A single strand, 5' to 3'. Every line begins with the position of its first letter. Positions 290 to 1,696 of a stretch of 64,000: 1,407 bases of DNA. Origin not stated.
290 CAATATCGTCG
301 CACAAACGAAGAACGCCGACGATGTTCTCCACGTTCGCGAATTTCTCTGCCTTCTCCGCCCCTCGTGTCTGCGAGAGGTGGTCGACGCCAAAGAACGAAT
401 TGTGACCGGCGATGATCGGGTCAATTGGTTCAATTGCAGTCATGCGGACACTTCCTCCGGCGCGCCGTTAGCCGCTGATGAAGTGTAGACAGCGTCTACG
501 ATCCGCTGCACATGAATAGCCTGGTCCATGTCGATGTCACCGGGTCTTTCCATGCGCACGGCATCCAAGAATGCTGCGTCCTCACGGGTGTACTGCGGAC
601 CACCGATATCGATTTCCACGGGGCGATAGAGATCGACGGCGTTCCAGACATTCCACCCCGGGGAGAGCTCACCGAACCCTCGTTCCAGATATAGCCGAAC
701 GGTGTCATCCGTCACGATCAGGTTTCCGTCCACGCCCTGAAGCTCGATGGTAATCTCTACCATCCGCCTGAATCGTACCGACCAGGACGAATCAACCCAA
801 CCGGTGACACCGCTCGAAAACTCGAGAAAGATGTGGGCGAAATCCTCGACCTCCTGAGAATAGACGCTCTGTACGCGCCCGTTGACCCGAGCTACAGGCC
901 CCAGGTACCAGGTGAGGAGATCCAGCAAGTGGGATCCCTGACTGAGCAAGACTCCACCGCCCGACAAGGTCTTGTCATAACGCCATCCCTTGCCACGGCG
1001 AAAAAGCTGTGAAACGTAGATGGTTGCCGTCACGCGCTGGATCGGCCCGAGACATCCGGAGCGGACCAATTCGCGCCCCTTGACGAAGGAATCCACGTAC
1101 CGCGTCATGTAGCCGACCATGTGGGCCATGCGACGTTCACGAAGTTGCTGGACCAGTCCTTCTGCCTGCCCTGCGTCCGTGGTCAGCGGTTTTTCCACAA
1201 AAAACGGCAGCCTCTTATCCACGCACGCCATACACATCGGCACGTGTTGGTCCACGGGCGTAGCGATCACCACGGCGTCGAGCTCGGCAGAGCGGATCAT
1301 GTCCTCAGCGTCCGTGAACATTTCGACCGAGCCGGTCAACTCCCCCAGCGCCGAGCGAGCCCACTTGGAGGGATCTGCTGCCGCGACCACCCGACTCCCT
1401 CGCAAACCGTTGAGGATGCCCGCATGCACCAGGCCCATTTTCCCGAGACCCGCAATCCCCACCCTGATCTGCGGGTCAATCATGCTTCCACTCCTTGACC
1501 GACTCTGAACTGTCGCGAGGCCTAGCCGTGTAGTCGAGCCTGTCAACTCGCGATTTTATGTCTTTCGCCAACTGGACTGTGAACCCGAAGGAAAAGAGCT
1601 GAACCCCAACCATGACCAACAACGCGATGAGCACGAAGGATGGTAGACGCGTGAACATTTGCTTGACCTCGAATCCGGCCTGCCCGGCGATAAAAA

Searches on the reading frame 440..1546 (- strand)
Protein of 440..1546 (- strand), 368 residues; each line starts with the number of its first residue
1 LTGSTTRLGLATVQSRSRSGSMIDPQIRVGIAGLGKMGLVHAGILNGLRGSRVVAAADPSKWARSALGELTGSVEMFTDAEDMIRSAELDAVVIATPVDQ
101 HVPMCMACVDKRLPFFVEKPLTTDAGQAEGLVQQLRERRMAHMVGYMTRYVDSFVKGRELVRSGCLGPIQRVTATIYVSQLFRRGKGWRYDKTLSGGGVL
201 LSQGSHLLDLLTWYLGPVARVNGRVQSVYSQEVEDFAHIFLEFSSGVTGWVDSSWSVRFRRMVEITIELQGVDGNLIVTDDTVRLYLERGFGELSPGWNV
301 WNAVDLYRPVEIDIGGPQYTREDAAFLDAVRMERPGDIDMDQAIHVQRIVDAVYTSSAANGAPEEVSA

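Call 37: search_protein_families(library=pfam, proteins=[window:440-1546:-], max_evalue=0.001)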
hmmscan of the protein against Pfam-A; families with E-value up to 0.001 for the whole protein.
window:440-1546:- (368 aa): 3 families
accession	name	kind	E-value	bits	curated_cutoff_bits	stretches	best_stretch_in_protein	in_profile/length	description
PF22725.1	GFO_IDH_MocA_C3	-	4.3e-25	88.5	27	1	156-276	3-123/124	GFO/IDH/MocA C-terminal domain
PF01408.29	GFO_IDH_MocA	-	1.1e-18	68.5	24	1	27-146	1-120/120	Oxidoreductase family, NAD-binding Rossmann fold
PF02894.22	GFO_IDH_MocA_C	-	2e-17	64.1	22.9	1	158-358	1-211/218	Oxidoreductase family, C-terminal alpha/beta domain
